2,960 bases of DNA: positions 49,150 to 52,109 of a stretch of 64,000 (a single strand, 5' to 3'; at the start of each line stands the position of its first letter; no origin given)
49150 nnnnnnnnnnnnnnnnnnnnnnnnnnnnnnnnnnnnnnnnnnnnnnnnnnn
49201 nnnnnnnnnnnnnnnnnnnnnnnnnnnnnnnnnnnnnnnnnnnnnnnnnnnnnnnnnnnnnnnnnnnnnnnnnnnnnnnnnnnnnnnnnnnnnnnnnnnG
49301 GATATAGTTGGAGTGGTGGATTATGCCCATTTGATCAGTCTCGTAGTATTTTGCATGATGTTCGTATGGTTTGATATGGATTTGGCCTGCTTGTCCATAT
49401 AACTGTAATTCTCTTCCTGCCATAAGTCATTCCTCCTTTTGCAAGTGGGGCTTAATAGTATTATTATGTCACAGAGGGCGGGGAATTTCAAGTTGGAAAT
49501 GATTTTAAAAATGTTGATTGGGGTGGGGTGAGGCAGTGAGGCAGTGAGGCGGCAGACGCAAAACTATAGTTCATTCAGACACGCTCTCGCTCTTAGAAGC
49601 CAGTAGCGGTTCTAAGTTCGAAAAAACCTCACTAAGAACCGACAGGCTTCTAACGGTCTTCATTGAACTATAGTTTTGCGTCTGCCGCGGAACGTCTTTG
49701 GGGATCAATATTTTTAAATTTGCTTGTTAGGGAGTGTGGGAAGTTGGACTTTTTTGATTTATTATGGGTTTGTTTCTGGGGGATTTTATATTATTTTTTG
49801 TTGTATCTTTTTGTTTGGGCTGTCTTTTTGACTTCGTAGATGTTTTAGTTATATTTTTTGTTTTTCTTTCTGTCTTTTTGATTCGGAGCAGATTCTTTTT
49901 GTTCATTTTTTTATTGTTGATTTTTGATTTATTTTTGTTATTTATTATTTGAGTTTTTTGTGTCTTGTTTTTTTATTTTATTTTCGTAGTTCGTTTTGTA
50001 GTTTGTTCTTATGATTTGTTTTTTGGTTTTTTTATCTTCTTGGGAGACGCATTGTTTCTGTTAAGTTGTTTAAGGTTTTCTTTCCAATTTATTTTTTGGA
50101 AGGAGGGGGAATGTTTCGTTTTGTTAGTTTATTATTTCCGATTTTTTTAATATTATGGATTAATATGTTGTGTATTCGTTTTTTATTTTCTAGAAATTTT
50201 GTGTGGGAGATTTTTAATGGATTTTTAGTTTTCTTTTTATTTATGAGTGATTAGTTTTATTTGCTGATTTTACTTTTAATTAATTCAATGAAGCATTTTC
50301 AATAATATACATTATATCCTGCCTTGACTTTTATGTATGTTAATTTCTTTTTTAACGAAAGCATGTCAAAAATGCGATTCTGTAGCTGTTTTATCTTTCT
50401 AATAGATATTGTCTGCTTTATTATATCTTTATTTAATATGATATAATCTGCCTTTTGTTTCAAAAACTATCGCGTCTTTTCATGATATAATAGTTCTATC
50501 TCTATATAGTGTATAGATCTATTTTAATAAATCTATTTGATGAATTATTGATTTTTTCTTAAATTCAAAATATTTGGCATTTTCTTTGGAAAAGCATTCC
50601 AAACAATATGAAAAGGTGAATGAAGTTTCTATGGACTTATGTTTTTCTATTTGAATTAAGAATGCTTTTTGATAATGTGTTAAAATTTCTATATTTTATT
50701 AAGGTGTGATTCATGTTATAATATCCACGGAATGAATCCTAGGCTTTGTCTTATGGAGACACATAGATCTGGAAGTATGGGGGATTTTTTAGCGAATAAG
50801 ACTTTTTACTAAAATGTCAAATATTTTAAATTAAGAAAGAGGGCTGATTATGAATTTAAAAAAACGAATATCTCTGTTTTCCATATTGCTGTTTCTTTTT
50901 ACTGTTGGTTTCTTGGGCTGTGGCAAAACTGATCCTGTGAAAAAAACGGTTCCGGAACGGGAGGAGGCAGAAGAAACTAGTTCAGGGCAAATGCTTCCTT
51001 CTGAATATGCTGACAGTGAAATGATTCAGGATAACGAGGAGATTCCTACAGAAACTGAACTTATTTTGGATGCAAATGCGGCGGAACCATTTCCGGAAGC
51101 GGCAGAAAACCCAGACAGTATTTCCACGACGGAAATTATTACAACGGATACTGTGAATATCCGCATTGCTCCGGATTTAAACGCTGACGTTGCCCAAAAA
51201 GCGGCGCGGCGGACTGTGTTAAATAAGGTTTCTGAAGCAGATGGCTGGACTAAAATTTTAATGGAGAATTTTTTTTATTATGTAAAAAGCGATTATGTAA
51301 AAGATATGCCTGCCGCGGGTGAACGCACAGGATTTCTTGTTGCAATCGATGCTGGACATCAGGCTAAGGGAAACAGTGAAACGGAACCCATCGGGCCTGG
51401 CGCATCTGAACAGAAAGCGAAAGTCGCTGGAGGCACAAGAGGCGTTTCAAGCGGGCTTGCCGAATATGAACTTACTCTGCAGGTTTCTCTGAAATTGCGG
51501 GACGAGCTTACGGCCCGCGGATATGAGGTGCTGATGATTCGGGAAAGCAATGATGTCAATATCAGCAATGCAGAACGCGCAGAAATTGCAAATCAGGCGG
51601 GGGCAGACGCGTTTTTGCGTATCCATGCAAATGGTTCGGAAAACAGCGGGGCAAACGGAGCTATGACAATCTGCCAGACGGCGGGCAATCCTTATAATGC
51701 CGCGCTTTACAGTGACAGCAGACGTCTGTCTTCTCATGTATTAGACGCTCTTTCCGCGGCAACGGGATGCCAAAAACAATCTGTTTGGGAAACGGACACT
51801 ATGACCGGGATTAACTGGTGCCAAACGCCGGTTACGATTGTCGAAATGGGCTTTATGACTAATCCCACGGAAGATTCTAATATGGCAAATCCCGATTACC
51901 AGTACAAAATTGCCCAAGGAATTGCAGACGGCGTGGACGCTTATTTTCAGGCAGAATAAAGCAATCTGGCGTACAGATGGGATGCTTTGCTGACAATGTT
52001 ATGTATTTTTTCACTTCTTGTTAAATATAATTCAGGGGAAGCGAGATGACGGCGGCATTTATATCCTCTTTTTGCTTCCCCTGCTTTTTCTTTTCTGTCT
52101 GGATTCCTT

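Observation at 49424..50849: Second long intergenic region with the same architecture (octamer repeats, nested palindrome E3, then a 540-bp C-depleted T/G tract) upstream of the SH3-amidase gene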

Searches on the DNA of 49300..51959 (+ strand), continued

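Call 98: search_with_rna_model(model_id=R1, sources=[window, L002, L003, L004, L005, L006, L007, L008, L009, L010, L011, L012, L013, L014, L015, L016, L017, L018, L019, L020, L021, L022, L023, L024, L025, L026, L027, L028, L029, L030, L031, L032, L033, L034, L035, L036, L037, L038, L039, L040, L041, L042, L043, L044, L045, L046, L047, L048, L049, L050, L051, L052, L053, L054, L055, L056, L057, L058, L059, L060, L061, L062, L063, L064, L065, L066, L067, L068, L069, L070, L071, L072, L073, L074, L075, L076, L077, L078, L079, L080, L081, L084, L088, L110, L122, L123], max_evalue=1, make_alignment=true, show_alignments=6)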
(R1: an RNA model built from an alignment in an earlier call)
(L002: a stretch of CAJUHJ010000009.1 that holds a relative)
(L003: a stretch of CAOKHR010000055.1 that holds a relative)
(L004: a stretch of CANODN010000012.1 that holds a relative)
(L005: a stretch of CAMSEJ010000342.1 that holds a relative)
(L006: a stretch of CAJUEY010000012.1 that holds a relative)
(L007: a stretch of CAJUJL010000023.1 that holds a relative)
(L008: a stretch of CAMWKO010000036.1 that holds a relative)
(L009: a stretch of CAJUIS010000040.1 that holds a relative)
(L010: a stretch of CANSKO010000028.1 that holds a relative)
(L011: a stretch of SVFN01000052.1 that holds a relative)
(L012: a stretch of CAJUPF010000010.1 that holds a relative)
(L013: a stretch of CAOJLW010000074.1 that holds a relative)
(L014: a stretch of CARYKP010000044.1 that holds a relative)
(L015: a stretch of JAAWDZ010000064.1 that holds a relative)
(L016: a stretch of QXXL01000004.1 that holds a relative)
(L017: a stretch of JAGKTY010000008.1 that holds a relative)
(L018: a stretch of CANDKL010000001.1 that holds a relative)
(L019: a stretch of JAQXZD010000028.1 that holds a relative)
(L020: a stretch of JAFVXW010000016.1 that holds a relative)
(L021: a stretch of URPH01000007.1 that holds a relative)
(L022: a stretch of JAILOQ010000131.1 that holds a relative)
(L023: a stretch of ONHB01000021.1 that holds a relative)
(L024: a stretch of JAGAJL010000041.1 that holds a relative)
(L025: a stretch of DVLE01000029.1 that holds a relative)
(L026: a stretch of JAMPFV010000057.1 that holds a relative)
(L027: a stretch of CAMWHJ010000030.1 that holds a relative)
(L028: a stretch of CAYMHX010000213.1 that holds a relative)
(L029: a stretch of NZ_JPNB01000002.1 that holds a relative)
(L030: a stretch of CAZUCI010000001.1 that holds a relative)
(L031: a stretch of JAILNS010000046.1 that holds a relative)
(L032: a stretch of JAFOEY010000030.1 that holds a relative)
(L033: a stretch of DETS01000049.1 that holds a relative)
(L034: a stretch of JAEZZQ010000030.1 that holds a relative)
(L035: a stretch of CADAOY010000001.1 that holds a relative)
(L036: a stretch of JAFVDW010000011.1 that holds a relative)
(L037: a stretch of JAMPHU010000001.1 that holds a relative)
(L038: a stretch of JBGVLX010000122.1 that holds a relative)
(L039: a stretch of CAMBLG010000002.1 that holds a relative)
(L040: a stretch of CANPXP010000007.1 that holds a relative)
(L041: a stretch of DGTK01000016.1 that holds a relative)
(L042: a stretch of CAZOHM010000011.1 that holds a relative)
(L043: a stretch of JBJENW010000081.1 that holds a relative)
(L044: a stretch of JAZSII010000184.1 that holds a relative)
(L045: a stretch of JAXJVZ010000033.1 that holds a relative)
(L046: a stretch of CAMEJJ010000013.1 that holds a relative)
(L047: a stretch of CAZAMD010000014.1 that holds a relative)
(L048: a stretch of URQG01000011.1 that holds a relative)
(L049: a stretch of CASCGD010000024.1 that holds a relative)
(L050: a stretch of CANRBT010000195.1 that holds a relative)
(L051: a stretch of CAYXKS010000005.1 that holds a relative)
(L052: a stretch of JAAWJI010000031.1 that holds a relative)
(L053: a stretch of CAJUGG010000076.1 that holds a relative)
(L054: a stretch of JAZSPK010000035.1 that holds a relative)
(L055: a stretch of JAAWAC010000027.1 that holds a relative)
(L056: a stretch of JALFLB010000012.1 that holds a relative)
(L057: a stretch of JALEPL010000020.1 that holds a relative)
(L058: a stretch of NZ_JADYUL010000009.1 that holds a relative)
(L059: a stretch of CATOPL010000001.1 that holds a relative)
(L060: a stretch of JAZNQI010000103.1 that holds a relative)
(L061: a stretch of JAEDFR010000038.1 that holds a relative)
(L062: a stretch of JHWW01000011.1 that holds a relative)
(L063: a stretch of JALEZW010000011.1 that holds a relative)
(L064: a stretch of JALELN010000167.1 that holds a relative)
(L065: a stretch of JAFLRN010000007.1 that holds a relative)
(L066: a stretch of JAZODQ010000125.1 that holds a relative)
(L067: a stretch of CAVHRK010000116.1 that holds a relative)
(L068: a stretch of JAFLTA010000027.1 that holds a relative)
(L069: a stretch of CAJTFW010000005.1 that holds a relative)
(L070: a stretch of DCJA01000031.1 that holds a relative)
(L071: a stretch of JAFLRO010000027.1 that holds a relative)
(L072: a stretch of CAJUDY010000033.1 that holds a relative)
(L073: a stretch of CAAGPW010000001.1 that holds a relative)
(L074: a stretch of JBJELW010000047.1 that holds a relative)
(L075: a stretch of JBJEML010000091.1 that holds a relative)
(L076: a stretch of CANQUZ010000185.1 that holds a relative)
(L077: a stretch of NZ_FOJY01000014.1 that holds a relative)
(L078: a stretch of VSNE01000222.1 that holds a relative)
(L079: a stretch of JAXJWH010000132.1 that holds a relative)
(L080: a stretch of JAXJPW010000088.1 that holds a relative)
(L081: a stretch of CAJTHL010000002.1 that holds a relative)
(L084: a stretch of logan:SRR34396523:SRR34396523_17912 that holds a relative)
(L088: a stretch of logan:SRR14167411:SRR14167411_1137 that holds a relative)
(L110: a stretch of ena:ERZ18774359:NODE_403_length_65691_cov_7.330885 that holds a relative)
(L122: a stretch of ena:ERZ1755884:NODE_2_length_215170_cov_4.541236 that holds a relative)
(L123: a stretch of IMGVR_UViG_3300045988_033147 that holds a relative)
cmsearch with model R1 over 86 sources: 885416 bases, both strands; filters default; matches with E-value up to 1: 7.
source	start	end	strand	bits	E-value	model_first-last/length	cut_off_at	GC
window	49549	49688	+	177.9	5.2e-41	1-140/140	no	0.47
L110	1586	1725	+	177.5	6.4e-41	1-140/140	no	0.48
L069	4066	4221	-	70.1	4.2e-14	1-140/140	no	0.58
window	49549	49688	-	68.3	1.2e-13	1-140/140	no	0.47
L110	1586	1725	-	66.2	3.9e-13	1-140/140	no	0.48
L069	3800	3959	+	57.3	6.4e-11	1-140/140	no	0.59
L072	9272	9426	+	49.6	5.3e-09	1-140/140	no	0.64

Alignment A9: 7 matches aligned to the model, 185 columns, each read 5' to 3' on its own strand. Consensus structure (alignment columns), stored with it:
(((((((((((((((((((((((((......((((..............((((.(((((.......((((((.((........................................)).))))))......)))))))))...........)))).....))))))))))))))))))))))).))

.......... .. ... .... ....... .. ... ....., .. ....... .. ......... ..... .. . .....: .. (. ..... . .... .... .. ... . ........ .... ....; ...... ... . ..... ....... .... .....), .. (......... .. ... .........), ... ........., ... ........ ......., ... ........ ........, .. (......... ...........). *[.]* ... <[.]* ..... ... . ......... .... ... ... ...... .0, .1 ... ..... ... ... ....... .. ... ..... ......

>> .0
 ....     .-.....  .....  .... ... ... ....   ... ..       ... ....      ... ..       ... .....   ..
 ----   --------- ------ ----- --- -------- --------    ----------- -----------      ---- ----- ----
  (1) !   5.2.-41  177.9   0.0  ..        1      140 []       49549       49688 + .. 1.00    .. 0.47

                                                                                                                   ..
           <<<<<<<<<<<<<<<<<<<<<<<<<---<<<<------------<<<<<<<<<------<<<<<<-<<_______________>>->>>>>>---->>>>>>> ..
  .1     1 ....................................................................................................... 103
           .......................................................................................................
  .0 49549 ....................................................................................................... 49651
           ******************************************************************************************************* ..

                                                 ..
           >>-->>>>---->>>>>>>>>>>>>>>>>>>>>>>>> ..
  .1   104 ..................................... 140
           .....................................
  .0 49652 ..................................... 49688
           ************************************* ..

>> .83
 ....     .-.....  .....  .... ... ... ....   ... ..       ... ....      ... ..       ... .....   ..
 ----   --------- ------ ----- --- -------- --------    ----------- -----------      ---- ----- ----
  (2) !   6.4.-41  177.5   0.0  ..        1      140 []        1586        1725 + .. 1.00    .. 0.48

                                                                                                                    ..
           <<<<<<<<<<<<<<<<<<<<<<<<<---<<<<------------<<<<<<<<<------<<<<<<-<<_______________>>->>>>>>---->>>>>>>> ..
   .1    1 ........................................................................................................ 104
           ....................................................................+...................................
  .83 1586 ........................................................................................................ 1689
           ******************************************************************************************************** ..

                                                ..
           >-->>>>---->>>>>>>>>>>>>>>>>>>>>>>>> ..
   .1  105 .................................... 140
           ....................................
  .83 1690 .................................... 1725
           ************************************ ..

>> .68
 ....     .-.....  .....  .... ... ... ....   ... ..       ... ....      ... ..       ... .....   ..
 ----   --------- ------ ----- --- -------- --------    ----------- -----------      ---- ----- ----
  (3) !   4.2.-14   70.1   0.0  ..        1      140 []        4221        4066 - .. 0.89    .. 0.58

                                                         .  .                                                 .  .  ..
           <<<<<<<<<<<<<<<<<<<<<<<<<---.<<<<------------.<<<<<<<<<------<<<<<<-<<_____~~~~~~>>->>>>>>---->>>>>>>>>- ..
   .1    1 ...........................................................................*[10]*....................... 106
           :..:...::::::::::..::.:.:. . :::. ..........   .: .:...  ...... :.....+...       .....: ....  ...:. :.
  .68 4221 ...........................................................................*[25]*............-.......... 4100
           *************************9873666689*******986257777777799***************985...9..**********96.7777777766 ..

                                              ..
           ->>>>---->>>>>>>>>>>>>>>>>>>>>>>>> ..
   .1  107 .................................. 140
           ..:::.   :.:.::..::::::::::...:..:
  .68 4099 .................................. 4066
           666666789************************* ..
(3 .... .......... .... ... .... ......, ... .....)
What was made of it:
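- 49549..49688 (+): Rod-like hairpin of the new family. Layout: P1 49549-49573/49664-49688; P2 AGAC/GTCT; 5' bulge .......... at 49582-49591; P3 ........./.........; P4 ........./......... with an A·A mismatch; 15-nt apex. Model R1, built from this sequence, finds L069 twice and L072 once (E from 4e-14 to 5e-9, call 98).
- Model R1, built from the window species alone, finds L069 (70 and 57 bits) and L072 (50 bits) in 885 kb (call 98).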

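Call 104: search_with_rna_model(model_id=R1, source=L123, filters=off, max_evalue=10, show_alignments=2)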
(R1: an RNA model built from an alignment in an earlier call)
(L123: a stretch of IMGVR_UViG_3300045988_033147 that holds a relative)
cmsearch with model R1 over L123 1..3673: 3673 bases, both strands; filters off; matches with E-value up to 10: 15.
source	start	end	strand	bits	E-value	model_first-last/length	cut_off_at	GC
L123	118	273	+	23.7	6.4e-05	14-127/140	no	0.43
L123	3216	3272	+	13.2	0.027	1-140/140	no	0.42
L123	3210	3279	-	8.7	0.35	1-140/140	no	0.36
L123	147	254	-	7.9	0.55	1-140/140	no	0.37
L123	742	791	+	7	0.92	1-140/140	no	0.42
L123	1511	1563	-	5.8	1.8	1-140/140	no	0.43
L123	2995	3021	-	5.7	2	1-140/140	no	0.52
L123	1239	1272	+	5.3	2.5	1-140/140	no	0.56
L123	3567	3672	-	5.2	2.7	1-140/140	no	0.31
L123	16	78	+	4.6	3.7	1-140/140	no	0.48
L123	935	957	+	4.2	4.7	1-140/140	no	0.48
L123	935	957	-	4.1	5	1-140/140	no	0.48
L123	2176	2247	+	3.9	5.6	1-140/140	no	0.46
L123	2478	2553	+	3.3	8.1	1-140/140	no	0.43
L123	1085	1128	-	3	9.5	53-97/140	no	0.32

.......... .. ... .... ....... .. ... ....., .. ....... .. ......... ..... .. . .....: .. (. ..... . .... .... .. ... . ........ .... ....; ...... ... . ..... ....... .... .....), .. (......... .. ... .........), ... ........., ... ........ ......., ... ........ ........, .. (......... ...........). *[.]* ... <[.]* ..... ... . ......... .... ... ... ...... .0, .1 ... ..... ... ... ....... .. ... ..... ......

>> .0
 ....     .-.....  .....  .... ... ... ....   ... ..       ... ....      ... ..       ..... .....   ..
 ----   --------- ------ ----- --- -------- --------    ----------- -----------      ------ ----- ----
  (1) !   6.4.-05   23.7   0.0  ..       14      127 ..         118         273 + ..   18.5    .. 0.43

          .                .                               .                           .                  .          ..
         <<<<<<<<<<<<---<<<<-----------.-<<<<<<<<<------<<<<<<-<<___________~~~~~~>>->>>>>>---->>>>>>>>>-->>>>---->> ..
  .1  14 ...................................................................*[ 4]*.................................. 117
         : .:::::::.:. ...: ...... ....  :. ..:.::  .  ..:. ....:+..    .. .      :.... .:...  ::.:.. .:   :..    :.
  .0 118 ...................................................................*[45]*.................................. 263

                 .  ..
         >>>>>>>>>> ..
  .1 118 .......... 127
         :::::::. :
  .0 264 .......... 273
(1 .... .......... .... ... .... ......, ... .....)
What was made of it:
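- On New rod-hairpin family (model R1, defined in this session): L123 is weak, at 23.7 bits (call 104).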

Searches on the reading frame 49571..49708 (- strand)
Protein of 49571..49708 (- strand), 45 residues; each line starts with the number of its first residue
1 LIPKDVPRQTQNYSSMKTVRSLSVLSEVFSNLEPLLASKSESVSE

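Call 63: search_protein_families(library=pfam, proteins=[window:49571-49708:-], max_evalue=1)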
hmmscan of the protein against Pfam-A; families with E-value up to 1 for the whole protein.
window:49571-49708:- (45 aa): 1 family
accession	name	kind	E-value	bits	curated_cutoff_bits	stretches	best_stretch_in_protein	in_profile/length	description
PF00398.26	RrnaAD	-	0.0064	16.1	24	1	1-42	133-174/263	Ribosomal RNA adenine dimethylase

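Call 64: search_solved_structures(query=window:49571-49708:-, max_evalue=10, show_alignments=2)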
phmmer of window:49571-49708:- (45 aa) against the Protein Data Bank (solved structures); distinct sequences matched with E-value up to 10: 0.

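Call 65: search_protein_families(library=ncbifam, proteins=[window:49571-49708:-], max_evalue=1)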
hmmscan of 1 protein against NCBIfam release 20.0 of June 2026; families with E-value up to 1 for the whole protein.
window:49571-49708:- (45 aa): 0 families
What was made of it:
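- Tried and rejected: E=0.006, with no support from PDB or NCBIfam (calls 63-65), so treated as chance.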

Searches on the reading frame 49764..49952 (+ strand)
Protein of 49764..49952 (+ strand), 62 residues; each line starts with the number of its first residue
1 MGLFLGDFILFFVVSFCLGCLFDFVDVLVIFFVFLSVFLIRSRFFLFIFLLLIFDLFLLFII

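Call 63: search_protein_families(library=pfam, proteins=[window:49764-49952:+], max_evalue=1)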
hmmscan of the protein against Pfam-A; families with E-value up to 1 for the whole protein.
window:49764-49952:+ (62 aa): 0 families
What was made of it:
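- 49720..50260 (+): T/G-rich, C-poor tract. It is a non-coding, unconstrained, indel-prone spacer. No Pfam hits (call 63).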
